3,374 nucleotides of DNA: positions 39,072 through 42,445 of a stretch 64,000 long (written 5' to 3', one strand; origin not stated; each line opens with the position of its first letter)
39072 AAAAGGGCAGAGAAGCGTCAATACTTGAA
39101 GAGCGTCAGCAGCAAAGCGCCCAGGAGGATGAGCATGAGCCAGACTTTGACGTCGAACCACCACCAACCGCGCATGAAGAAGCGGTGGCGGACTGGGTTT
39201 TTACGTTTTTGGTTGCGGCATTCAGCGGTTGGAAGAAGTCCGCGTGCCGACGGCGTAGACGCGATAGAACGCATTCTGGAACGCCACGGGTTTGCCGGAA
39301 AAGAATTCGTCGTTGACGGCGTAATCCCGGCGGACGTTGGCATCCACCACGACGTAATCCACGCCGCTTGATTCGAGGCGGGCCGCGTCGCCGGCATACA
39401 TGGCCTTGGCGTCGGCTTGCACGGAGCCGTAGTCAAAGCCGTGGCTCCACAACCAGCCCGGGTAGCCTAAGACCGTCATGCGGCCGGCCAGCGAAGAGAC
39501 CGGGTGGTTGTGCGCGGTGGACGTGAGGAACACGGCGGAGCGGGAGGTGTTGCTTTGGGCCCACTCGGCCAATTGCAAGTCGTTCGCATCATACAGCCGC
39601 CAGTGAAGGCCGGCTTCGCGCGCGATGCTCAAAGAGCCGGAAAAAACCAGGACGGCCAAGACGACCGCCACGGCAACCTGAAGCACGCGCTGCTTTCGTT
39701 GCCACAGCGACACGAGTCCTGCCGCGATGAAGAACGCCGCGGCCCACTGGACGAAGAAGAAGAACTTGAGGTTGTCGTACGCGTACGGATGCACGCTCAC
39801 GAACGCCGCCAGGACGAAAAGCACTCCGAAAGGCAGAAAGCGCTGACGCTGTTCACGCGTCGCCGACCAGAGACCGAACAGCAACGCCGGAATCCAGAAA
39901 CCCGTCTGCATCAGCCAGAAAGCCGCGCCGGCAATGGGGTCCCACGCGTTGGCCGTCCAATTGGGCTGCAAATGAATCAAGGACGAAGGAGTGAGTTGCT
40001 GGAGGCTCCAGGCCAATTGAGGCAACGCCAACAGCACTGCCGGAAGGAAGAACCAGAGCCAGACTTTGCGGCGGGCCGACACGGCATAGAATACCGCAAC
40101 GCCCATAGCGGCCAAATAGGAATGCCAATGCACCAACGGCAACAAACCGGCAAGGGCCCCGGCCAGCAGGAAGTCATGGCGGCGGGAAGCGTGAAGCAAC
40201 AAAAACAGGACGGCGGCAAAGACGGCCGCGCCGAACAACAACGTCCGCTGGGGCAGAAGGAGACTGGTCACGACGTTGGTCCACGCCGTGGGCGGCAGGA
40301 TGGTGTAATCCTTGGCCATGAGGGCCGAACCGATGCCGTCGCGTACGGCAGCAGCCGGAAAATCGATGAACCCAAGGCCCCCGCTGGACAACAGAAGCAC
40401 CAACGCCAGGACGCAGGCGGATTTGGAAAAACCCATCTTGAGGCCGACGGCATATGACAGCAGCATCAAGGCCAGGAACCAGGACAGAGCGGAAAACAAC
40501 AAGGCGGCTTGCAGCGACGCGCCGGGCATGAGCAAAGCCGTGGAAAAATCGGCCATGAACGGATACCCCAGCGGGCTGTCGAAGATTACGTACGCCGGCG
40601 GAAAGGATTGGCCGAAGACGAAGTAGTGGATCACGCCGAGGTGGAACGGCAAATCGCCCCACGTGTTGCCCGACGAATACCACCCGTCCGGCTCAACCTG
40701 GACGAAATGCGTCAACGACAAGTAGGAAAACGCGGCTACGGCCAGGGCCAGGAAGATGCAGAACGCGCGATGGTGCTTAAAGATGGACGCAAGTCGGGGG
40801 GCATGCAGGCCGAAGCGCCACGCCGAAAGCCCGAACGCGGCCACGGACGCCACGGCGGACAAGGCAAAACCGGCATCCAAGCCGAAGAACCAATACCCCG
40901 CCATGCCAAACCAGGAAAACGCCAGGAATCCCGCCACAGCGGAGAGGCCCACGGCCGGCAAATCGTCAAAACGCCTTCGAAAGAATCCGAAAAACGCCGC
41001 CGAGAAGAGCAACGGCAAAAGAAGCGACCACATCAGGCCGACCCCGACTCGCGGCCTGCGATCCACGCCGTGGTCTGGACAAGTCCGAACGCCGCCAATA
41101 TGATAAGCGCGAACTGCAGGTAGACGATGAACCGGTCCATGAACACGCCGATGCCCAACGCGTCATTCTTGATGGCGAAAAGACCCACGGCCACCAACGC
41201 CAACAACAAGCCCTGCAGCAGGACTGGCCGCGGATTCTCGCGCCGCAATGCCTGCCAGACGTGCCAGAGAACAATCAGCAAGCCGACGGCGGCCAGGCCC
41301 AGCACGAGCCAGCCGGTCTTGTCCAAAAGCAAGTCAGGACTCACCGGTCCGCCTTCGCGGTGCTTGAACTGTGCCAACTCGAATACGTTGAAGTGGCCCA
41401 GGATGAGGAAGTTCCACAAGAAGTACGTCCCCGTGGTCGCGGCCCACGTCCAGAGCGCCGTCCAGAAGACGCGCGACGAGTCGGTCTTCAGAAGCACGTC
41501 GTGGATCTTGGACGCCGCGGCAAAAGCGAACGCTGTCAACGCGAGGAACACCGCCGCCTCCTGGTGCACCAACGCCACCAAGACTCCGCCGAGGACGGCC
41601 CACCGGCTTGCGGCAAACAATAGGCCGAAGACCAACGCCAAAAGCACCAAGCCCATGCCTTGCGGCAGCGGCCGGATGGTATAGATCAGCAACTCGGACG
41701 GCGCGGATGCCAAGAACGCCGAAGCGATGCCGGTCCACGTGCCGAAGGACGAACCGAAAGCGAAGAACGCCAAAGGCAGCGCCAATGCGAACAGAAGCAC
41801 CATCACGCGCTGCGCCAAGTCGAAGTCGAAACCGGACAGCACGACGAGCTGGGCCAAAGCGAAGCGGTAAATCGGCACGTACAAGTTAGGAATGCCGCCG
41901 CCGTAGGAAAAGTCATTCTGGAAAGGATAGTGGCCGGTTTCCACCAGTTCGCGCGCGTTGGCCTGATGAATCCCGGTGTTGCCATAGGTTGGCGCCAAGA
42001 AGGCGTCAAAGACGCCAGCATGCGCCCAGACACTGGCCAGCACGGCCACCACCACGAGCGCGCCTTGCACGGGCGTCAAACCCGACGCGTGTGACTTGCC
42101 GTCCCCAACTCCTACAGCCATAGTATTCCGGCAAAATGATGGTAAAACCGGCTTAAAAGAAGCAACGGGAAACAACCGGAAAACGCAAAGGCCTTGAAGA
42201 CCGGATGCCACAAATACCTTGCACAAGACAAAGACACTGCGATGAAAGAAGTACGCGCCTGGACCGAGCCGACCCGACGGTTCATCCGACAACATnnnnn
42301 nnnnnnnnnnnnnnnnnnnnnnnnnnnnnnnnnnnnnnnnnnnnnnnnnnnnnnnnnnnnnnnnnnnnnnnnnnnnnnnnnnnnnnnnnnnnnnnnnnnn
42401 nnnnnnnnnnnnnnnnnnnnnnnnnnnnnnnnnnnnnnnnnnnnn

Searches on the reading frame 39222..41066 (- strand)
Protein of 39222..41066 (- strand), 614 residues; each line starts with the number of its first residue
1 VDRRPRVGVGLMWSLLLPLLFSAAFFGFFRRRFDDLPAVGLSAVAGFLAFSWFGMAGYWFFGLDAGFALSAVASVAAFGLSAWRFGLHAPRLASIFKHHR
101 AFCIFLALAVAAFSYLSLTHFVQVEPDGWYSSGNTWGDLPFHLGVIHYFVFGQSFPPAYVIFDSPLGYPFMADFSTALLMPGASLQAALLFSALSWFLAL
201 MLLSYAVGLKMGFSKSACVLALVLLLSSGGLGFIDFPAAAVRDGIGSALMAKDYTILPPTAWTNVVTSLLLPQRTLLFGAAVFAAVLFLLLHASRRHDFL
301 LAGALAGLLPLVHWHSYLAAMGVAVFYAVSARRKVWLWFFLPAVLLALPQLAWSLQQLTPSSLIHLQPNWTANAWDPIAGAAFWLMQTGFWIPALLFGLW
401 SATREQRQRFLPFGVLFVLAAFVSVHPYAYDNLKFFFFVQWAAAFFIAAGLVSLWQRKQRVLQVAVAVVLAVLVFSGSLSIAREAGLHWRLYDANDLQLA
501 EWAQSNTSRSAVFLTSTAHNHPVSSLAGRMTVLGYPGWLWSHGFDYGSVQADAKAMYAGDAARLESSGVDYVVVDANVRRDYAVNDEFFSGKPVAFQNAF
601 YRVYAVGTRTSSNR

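Call 17: search_protein_families(library=pfam, proteins=[window:39222-41066:-])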
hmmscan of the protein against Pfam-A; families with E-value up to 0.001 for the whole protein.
window:39222-41066:- (614 aa): 1 family
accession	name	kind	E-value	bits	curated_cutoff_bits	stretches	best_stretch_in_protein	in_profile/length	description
PF10034.15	Dpy19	-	0.00092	17.9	27.2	0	432-517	445-531/653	Q-cell neuroblast polarisation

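Call 62: find_homologous_proteins(query=window:39222-41066:-, max_evalue=1e-20)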
Query window:39222-41066:- (614 aa): 115 proteins with E <= 1e-20 among 8000 candidates.
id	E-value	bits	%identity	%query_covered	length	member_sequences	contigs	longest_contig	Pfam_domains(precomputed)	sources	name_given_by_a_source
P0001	0.0e+0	1332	100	98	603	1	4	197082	-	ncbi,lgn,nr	ncbi:hypothetical protein HYV43_05610 [Candidatus Micrarchaeota archaeon]|nr:hypothetical protein [C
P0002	3.0e-281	953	71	95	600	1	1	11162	-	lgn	-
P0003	9.7e-279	945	70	98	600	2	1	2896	-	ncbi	-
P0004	2.2e-265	901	68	97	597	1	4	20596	-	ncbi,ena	-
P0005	1.8e-264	898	67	98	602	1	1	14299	-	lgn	-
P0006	1.3e-226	773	60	97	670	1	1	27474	-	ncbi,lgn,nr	ncbi:hypothetical protein HY994_03155 [Candidatus Micrarchaeota archaeon]|nr:hypothetical protein [C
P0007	2.7e-199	682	54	97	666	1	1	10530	-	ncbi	-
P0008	1.3e-192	660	73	66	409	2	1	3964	-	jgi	-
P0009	2.9e-75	273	39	77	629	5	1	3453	-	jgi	jgi:hypothetical protein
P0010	2.8e-73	266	37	77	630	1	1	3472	-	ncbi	ncbi:MAG: hypothetical protein V1834_00830 [Candidatus Micrarchaeota archaeon]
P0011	1.2e-62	231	34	84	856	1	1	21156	-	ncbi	ncbi:MAG: hypothetical protein ABR611_11515 [Chthoniobacterales bacterium]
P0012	1.6e-59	221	36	76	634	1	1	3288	-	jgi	jgi:hypothetical protein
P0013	2.0e-59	220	33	84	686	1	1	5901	-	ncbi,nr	ncbi:MAG: hypothetical protein LC754_19225 [Acidobacteria bacterium]|nr:hypothetical protein [Acidob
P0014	5.3e-59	219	36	77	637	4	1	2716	-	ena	-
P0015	1.8e-58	217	34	83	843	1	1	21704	PF13946.12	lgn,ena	-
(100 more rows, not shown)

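Call 63: find_encoding_contigs(protein=P0002, flank=3000, max_places=3)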
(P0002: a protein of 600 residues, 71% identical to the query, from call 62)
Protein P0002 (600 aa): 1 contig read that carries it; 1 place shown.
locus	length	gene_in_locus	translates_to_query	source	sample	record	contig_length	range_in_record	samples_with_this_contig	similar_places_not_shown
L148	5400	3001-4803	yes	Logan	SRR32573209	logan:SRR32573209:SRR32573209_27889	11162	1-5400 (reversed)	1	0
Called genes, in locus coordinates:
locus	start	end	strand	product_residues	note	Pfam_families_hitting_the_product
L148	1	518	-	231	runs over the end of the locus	PF00535:Glycos_transf_2, PF13641:Glyco_tranf_2_3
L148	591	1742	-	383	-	PF04188:Mannosyl_trans2 (weak)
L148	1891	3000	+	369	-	-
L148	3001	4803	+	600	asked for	-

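Call 64: find_encoding_contigs(protein=P0004, flank=3000, max_places=3)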
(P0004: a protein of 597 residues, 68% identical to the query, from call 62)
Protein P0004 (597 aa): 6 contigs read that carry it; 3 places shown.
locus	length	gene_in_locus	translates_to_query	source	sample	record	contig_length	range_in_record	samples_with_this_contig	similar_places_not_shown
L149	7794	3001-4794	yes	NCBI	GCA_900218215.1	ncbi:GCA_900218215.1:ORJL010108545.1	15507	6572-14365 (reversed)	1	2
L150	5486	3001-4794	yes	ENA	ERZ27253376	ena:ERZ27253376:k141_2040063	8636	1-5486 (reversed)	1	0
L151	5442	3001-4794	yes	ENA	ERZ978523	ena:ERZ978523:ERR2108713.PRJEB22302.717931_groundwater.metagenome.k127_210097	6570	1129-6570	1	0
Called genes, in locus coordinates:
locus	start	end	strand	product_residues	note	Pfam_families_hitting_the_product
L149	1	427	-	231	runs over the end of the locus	PF00535:Glycos_transf_2, PF13641:Glyco_tranf_2_3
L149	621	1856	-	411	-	-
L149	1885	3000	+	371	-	-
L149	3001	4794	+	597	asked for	-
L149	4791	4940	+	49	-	-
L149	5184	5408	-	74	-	-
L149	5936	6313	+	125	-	PF01850:PIN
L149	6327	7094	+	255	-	PF07934:OGG_N (weak)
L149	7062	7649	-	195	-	-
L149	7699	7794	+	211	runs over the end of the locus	PF05724:TPMT, PF13489:Methyltransf_23, PF01209:Ubie_methyltran, PF02353:CMAS, PF03848:TehB, PF08241:Methyltransf_11, PF08242:Methyltransf_12, PF13649:Methyltransf_25, +2 more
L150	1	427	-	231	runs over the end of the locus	PF00535:Glycos_transf_2, PF13641:Glyco_tranf_2_3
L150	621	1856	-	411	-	-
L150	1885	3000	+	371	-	-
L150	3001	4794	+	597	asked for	-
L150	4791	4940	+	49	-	-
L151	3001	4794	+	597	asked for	-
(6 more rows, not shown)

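Call 65: find_encoding_contigs(protein=P0005, flank=3000, max_places=3)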
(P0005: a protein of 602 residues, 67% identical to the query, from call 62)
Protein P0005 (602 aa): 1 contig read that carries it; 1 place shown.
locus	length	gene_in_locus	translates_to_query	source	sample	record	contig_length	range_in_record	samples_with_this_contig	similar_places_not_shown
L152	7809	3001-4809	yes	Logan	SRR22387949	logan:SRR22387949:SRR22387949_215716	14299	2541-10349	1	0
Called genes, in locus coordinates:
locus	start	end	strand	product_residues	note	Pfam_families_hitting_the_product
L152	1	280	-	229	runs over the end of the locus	PF00535:Glycos_transf_2, PF13641:Glyco_tranf_2_3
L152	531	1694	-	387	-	-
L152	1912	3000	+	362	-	-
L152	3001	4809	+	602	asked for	-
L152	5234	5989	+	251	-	PF07934:OGG_N (faint), PF00730:HhH-GPD (faint), PF00633:HHH (weak)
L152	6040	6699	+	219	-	-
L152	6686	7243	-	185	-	PF00929:RNase_T (weak)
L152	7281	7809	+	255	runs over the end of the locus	PF05724:TPMT, PF13489:Methyltransf_23, PF01209:Ubie_methyltran (weak), PF03848:TehB, PF13847:Methyltransf_31, PF08241:Methyltransf_11, PF08242:Methyltransf_12, PF13649:Methyltransf_25, +2 more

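Call 66: find_encoding_contigs(protein=P0006, flank=3000, max_places=3)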
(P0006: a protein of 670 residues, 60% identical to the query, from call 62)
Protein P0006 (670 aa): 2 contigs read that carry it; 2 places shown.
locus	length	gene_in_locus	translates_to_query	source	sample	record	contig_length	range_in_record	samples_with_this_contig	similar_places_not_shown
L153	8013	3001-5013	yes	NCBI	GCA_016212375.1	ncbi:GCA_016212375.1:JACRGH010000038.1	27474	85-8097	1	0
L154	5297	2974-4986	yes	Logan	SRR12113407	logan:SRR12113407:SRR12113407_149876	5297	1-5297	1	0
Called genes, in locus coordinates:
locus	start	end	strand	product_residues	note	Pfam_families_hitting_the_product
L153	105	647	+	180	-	-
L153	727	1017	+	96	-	-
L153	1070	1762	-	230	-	PF00535:Glycos_transf_2, PF13641:Glyco_tranf_2_3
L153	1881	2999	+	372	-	-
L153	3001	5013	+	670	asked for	-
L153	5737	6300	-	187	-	-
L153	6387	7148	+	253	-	PF05724:TPMT, PF13489:Methyltransf_23, PF01209:Ubie_methyltran (weak), PF03848:TehB, PF13847:Methyltransf_31, PF08241:Methyltransf_11, PF08242:Methyltransf_12, PF13649:Methyltransf_25, +2 more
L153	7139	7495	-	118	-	-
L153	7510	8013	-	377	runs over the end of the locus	-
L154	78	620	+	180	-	-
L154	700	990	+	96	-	-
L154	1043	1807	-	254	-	PF00535:Glycos_transf_2, PF13641:Glyco_tranf_2_3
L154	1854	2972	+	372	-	-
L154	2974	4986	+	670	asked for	-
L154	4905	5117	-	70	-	-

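Call 67: find_encoding_contigs(protein=P0007, flank=3000, max_places=3)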
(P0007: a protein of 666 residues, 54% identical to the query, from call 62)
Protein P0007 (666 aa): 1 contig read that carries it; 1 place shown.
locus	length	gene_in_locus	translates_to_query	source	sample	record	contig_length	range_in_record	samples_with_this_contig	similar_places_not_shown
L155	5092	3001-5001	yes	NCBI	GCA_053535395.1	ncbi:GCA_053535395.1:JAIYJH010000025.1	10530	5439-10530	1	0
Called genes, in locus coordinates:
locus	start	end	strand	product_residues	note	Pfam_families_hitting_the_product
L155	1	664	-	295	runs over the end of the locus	PF01040:UbiA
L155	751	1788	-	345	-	PF01073:3Beta_HSD, PF01370:Epimerase, PF02719:Polysacc_synt_2, PF04321:RmlD_sub_bind, PF13460:NAD_binding_10, PF16363:GDP_Man_Dehyd, PF07993:NAD_binding_4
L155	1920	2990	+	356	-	-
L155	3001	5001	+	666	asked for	-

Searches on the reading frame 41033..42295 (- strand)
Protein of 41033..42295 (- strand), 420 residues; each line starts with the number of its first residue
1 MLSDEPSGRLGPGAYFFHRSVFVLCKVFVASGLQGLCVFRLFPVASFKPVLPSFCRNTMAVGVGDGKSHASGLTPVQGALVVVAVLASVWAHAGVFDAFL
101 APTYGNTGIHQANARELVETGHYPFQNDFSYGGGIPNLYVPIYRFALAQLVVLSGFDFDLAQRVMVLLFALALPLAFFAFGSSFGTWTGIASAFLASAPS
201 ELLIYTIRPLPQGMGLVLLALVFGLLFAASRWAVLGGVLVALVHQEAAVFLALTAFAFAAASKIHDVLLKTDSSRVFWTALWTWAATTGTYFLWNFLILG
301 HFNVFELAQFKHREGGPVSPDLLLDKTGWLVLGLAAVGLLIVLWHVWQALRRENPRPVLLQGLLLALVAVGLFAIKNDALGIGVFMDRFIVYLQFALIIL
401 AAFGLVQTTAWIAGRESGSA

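Call 16: find_encoding_contigs(protein=window:41033-42295:-, flank=10000, max_places=6)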
Protein window:41033-42295:- (420 aa): no gene with exactly this product is on record in the collection.

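Call 17: search_protein_families(library=pfam, proteins=[window:41033-42295:-])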
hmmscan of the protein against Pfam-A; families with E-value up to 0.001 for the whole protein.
window:41033-42295:- (420 aa): 0 families
